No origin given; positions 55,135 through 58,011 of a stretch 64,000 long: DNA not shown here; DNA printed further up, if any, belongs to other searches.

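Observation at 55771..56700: leuS carries two repeat insertions: (ACTTGTA)x4 with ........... duplication at 55771-55838 and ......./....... heptamers at 56636-56700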

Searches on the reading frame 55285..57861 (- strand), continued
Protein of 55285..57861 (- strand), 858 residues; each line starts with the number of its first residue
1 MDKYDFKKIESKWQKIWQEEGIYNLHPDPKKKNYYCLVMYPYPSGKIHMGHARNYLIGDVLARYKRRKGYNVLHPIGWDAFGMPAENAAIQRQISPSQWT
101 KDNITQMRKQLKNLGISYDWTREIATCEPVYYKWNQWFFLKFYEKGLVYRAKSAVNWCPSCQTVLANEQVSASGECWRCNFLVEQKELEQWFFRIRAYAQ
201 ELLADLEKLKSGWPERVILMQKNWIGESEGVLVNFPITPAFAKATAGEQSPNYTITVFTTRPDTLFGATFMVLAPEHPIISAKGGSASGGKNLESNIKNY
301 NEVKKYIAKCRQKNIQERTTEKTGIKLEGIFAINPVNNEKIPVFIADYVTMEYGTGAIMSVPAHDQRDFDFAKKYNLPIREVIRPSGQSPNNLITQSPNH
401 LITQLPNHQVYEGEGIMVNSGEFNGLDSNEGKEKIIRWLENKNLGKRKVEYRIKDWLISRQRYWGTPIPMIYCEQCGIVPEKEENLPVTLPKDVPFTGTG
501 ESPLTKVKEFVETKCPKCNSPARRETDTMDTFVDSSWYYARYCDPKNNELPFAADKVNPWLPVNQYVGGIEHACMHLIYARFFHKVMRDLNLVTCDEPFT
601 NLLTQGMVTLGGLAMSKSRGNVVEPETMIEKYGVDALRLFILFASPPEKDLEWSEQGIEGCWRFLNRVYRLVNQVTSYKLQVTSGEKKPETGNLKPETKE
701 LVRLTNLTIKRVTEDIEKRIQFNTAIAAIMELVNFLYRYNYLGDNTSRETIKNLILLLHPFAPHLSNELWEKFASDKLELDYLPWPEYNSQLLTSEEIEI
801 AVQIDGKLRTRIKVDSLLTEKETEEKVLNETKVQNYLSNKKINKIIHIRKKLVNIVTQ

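Call 11: find_encoding_contigs(protein=P0003, flank=10000, max_places=3)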
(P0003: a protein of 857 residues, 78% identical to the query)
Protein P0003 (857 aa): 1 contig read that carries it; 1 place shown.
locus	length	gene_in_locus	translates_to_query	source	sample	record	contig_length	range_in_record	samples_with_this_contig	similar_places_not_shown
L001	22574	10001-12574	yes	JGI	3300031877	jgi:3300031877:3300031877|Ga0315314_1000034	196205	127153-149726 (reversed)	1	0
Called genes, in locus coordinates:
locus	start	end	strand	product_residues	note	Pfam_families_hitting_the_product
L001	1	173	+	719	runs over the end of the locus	PF03483:B3_4, PF03484:B5, PF17759:tRNA_synthFbeta, PF03147:FDX-ACB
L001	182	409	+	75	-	PF06005:ZapB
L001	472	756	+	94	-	PF05164:ZapA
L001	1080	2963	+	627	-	PF05496:RuvB_N, PF00004:AAA, PF07728:AAA_5 (faint), PF16193:AAA_assoc_2, PF12002:MgsA_C, PF01812:5-FTHF_cyc-lig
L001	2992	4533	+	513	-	PF12072:RNase_Y_N, PF00013:KH_1 (weak), PF01966:HD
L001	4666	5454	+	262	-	PF00149:Metallophos, PF13277:YmdB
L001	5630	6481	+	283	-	PF00348:polyprenyl_synt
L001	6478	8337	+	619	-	PF13292:DXP_synthase_N, PF02779:Transket_pyr, PF02780:Transketolase_C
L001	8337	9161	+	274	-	PF01479:S4, PF22421:SYY_C-terminal (weak), PF01728:FtsJ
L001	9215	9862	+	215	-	-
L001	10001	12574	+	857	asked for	PF00133:tRNA-synt_1, PF01406:tRNA-synt_1e (faint), PF01921:tRNA-synt_1f (faint), PF09334:tRNA-synt_1g, PF13603:tRNA-synt_1_2, PF00133:tRNA-synt_1, PF09334:tRNA-synt_1g, PF08264:Anticodon_1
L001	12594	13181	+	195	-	PF04390:LptE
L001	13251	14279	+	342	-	PF06144:DNA_pol3_delta, PF21694:DNA_pol3_delta_C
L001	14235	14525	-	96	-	PF01649:Ribosomal_S20p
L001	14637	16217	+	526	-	PF03023:MurJ, PF13440:Polysacc_synt_3, PF01554:MatE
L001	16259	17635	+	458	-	PF01541:GIY-YIG, PF27096:UvrC_M, PF02151:UVR, PF08459:UvrC_RNaseH_dom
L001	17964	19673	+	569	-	PF00528:BPD_transp_1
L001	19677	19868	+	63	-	-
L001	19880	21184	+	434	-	PF00005:ABC_tran, PF13304:AAA_21 (faint), PF09821:AAA_assoc_C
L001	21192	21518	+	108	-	PF01035:DNA_binding_1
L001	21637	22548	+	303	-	PF01040:UbiA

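Call 12: find_encoding_contigs(protein=P0002, flank=10000, max_places=3)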
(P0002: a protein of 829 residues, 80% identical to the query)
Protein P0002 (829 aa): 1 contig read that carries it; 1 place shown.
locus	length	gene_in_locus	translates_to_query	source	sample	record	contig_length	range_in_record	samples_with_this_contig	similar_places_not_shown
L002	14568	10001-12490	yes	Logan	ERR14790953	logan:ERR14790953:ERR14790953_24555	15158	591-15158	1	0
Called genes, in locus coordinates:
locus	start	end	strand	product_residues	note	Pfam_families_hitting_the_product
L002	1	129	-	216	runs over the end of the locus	PF07693:KAP_NTPase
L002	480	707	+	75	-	PF06005:ZapB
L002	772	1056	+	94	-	PF05164:ZapA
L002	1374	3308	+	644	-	PF05496:RuvB_N, PF00004:AAA, PF07728:AAA_5 (weak), PF13173:AAA_14 (weak), PF13401:AAA_22 (faint), PF16193:AAA_assoc_2, PF12002:MgsA_C, PF01812:5-FTHF_cyc-lig, +1 more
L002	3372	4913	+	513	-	PF12072:RNase_Y_N, PF00013:KH_1 (weak), PF01966:HD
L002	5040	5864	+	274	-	PF00149:Metallophos, PF13277:YmdB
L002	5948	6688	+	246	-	PF00348:polyprenyl_synt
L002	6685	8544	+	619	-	PF13292:DXP_synthase_N, PF02779:Transket_pyr, PF02780:Transketolase_C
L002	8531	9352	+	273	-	PF01479:S4, PF01728:FtsJ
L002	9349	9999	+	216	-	-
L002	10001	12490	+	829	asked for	PF00133:tRNA-synt_1, PF01406:tRNA-synt_1e (faint), PF01921:tRNA-synt_1f (faint), PF09334:tRNA-synt_1g, PF13603:tRNA-synt_1_2, PF00133:tRNA-synt_1, PF09334:tRNA-synt_1g, PF08264:Anticodon_1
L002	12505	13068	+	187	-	PF04390:LptE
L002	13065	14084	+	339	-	PF06144:DNA_pol3_delta, PF21694:DNA_pol3_delta_C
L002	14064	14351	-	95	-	PF01649:Ribosomal_S20p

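Call 13: find_encoding_contigs(protein=P0005, flank=10000, max_places=3)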
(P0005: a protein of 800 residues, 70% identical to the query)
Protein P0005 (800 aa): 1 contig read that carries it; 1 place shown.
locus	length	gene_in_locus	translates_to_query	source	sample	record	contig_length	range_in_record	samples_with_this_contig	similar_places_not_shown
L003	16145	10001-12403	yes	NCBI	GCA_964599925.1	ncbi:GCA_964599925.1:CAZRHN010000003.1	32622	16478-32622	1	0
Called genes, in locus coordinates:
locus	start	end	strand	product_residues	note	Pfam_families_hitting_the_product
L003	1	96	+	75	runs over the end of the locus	PF06005:ZapB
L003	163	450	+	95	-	PF05164:ZapA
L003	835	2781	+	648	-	PF05496:RuvB_N, PF00004:AAA, PF07728:AAA_5 (weak), PF13173:AAA_14 (faint), PF13401:AAA_22 (faint), PF16193:AAA_assoc_2, PF12002:MgsA_C, PF01812:5-FTHF_cyc-lig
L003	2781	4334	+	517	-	PF12072:RNase_Y_N, PF00013:KH_1 (weak), PF01966:HD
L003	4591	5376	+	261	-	PF00149:Metallophos, PF13277:YmdB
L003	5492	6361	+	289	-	PF00348:polyprenyl_synt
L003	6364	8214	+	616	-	PF13292:DXP_synthase_N, PF02775:TPP_enzyme_C (faint), PF02779:Transket_pyr, PF02780:Transketolase_C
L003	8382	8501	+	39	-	-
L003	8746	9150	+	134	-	PF01728:FtsJ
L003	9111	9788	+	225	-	-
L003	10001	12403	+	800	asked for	PF00133:tRNA-synt_1, PF01406:tRNA-synt_1e (faint), PF09334:tRNA-synt_1g, PF13603:tRNA-synt_1_2, PF00133:tRNA-synt_1, PF09334:tRNA-synt_1g, PF08264:Anticodon_1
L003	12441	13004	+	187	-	PF04390:LptE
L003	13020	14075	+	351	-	PF06144:DNA_pol3_delta, PF21694:DNA_pol3_delta_C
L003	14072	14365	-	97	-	PF01649:Ribosomal_S20p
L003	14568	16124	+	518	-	PF03023:MurJ, PF13440:Polysacc_synt_3, PF01554:MatE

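Call 14: find_encoding_contigs(protein=P0004, flank=10000, max_places=3)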
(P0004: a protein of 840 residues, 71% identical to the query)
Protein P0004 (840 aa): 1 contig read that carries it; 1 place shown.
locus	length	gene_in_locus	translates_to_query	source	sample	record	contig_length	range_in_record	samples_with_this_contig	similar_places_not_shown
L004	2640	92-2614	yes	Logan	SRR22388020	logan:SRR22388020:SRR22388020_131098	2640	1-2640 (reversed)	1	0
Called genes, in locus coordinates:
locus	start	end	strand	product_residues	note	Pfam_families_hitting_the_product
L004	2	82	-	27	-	?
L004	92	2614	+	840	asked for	PF00133:tRNA-synt_1, PF01406:tRNA-synt_1e (faint), PF09334:tRNA-synt_1g, PF13603:tRNA-synt_1_2, PF00133:tRNA-synt_1, PF09334:tRNA-synt_1g, PF08264:Anticodon_1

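Call 16: list_cluster_members(proteins=[P0001, P0005, P0003])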
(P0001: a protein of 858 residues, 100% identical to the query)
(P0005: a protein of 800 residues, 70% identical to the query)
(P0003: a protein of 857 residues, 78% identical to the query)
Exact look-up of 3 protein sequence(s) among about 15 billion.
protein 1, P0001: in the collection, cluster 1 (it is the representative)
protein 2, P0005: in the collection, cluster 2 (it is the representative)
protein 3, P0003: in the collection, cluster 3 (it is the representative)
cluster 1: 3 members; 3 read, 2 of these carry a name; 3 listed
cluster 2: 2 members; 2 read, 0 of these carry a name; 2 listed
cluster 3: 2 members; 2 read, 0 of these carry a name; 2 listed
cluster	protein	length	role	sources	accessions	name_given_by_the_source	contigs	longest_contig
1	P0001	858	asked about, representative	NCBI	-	-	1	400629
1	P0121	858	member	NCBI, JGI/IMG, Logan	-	leucyl-tRNA synthetase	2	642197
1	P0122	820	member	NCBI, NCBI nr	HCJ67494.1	MAG TPA: leucine--tRNA ligase, partial [Elusimicrobia bacterium] | leucine--tRNA ligase [Elusimicrobiota bacterium]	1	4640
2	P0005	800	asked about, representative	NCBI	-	-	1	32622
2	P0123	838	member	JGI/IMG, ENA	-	-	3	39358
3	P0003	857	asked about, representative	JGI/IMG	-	-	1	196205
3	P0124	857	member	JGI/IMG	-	-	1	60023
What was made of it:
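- Short repeats can be mis-assembled, and the source is a metagenome-assembled genome (names in call 16).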

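Call 54: predict_structure(alignment_id=A3)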
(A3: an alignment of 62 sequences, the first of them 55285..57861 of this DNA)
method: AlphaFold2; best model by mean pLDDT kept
length: 858 residues; sequences in the alignment: 62
mean_pLDDT: 84.7   pTM: 0.82
mean pLDDT of the five models: 84.7, 84.7, 84.3, 82.2, 82.0
residues with pLDDT >= 90: 441; 70-90: 299; 50-70: 74; < 50: 44
segments of 3 or more residues with pLDDT < 50: 241-250, 284-290, 392-404, 681-693
pLDDT, mean of each block of 10 residues (from residue 1): 87 92 92 91 76 93 97 88 65 80 90 93 87 94 96 80 71 77 82 95 95 90 90 83 46 82 92 85 44 81 86 60 83 91 88 79 80 87 74 42 54 88 93 95 92 85 84 97 93 68 86 96 92 85 92 96 91 78 97 96 84 67 83 96 89 90 97 83 42 69 94 94 96 95 92 97 96 79 91 73 92 83 92 90 89 92
secondary structure, 60 per line:
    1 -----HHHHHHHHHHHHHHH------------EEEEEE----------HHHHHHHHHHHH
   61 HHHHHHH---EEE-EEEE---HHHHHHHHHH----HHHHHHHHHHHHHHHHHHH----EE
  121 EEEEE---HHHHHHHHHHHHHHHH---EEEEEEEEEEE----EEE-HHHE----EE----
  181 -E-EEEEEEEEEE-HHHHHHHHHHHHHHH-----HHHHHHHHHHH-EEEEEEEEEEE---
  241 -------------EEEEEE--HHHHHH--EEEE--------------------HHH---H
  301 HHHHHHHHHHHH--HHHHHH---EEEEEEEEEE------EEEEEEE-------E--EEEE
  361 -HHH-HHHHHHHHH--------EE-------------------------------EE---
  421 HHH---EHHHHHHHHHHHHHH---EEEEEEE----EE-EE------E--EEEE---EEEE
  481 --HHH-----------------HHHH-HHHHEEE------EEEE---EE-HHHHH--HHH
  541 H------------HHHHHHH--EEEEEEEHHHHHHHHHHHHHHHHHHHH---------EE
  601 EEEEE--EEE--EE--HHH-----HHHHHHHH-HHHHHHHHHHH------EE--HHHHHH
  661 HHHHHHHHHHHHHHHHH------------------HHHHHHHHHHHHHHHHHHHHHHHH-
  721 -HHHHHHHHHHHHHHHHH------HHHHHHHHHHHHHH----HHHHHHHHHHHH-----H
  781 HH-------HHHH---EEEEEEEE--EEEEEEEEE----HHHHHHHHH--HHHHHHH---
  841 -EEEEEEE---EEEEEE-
elements in order (helices of 4 or more, strands of 3 or more residues): H6-20 E33-38 H49-67 E71-73 E75-78 H82-91 H96-114 E119-125 H129-144 E148-158 E163-165 E184-193 H195-209 H215-225 E227-237 E254-259 H262-267 E270-273 H300-312 H315-320 E324-333 E340-346 E357-360 H366-374 H428-441 E445-451 E470-473 E477-480 H503-506 H508-511 E512-514 E521-524 H531-535 H538-541 H554-560 E563-569 H570-589 E599-605 E608-610 H625-632 H634-644 H655-677 H696-719 H722-738 H745-758 H763-774 H790-793 E797-804 E807-815 H820-828 H831-837 E842-848 E852-857
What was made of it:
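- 55769..55800 (-): Array D2: heptamer GTTTCAG (+ strand) = CTGAAAC (coding strand) x4.6; encodes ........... (aa 688-698). AF2 pLDDT <50 for aa 681-693 (call 54).
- On Borg-type amino-acid tandem repeats: pLDDT <50 only at the insert sites (call 54).
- The four pLDDT<50 segments of the AF2 model (241-250, 284-290, 392-404, 681-693) coincide with the four insert sites (call 54). The peptides are predicted to be disordered (call 54).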

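Call 61: search_protein_families(library=pfam, proteins=[window:55285-57861:-], max_evalue=0.001)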
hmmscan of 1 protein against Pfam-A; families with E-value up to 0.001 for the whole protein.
window:55285-57861:- (858 aa): 6 families
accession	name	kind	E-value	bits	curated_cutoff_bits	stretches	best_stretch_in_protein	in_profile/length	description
PF13603.12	tRNA-synt_1_2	-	8.8e-61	205.1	25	1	222-440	1-185/185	Leucyl-tRNA synthetase, editing domain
PF00133.28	tRNA-synt_1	-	7.8e-58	196.6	22.7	2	12-224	1-224/414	tRNA synthetases class I (I, L, M and V)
PF09334.17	tRNA-synt_1g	-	1e-40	140.2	20.1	2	40-180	7-143/391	tRNA synthetases class I (M)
PF08264.19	Anticodon_1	-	4.3e-19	69.3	25.1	1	699-819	2-143/148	Anticodon-binding domain of tRNA ligase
PF01406.26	tRNA-synt_1e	-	4.2e-10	39.9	27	1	45-117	21-93/301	tRNA synthetases class I (C) catalytic domain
PF01921.24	tRNA-synt_1f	-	3.6e-05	23.3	27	0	611-652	278-319/360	tRNA synthetases class I (K)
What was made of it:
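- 55285..57861 (-): leuS coding sequence (858 aa), host of the repeats. Pfam editing domain PF13603 at aa 222-440 and Anticodon_1 at aa 699-819 (call 61).
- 55769..55800 (-): The array lies just N-terminal to Pfam Anticodon_1 (call 61).
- On Canonical LeuRS insertion domains (CP1 editing domain, leucine-specific domain): They lie inside or next to those domains, not as new domains (call 61).
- Pfam places sites A to C inside the editing domain and site D just before Anticodon_1 (call 61).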

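Call 64: fold_search(model_id=the predicted structure, library=pdb)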
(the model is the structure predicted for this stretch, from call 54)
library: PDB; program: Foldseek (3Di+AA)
matches with E <= 10: 485; with E <= 0.001: 233
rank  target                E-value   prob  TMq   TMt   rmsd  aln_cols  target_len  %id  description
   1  5on2_A                2.7e-86  1.00  0.88  0.87   3.6       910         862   42  Quaternary complex of mutant T252A of E. coli leucyl-tRNA synthetase with tRNA(leu), leucyl-adenylate analogue, and po (released 2017-11-15)
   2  7nu7                  1.3e-85  1.00  0.82  0.83   7.5       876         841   43  Crystal Structure of Neisseria gonorrhoeae LeuRS in Complex with ATP in Conformation 2 (released 2022-08-31)
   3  5omw_A                1.8e-85  1.00  0.88  0.88   3.6       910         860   43  Mutant T252A of E. coli leucyl-tRNA synthetase, tRNA(leu) and leucyl-adenylate analogue in the aminoacylation conforma (released 2017-11-15)
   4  7nu3                  2.5e-85  1.00  0.82  0.83   7.4       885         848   43  Crystal Structure of Neisseria gonorrhoeae LeuRS E169G mutant in Complex with ATP and L-leucinol (released 2022-08-31)
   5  2bte_A                3.8e-85  1.00  0.86  0.84   4.2       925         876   46  Thermus thermophilus Leucyl-tRNA synthetase complexed with a tRNAleu transcript in the post-editing conformation and a (released 2005-09-15)
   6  4aq7_A                8.4e-85  1.00  0.88  0.87   3.6       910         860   43  Ternary complex of E. coli leucyl-tRNA synthetase, tRNA(leu) and leucyl-adenylate analogue in the aminoacylation confo (released 2012-06-13)
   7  7nu8                  1.2e-84  1.00  0.82  0.81   7.5       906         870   42  Crystal Structure of Neisseria gonorrhoeae LeuRS in Complex with the Reaction Intermediate Leu-AMP (released 2022-08-31)
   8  7yp8                  2.2e-84  1.00  0.82  0.81   7.6       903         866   42  Neisseria gonorrhoeae Leucyl-tRNA Synthetase in Complex with Leucyl-sulfamoyl 3-deazaadenosine (released 2024-02-07)
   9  3zgz_D                2.5e-84  1.00  0.87  0.87   3.7       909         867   42  Ternary complex of E. coli leucyl-tRNA synthetase, tRNA(leu) and toxic moiety from agrocin 84 (TM84) in aminoacylation (released 2013-01-30)
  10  7nu2                  3.3e-84  1.00  0.82  0.80   7.4       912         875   41  Crystal Structure of Neisseria gonorrhoeae LeuRS E169G mutant in Complex with the Reaction Intermediate Leu-AMP (released 2022-08-31)
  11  7nu6                  4.9e-84  1.00  0.82  0.83   7.5       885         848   43  Crystal Structure of Neisseria gonorrhoeae LeuRS in Complex with ATP in Conformation 1 (released 2022-08-31)
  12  6q89                  8.0e-84  1.00  0.81  0.82   7.7       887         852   43  Neisseria gonorrhoeae Leucyl-tRNA Synthetase in Complex with the Intermediate Analog 5'-O-(N-(L-Leucyl)-Sulfamoyl)Adenos (released 2019-04-17)
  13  7nu0                  1.4e-83  1.00  0.78  0.77   8.3       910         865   42  Crystal Structure of Neisseria gonorrhoeae LeuRS L550A mutant in Complex with ATP and L-leucinol (released 2022-09-28)
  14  5on3_D                3.2e-83  1.00  0.87  0.87   3.8       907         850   42  Quaternary complex of mutant T252A of E. coli leucyl-tRNA synthetase with tRNA(leu), leucyl-adenylate analogue, and po (released 2017-11-15)
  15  1h3n                  8.9e-83  1.00  0.75  0.79   5.2       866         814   47  Leucyl-tRNA synthetase from Thermus thermophilus complexed with a sulphamoyl analogue of leucyl-adenylate (released 2002-09-27)
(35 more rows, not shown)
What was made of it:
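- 55285..57861 (-): AF2 model pLDDT 84.7, TM 0.88 to 4aq7 (calls 54, 64).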
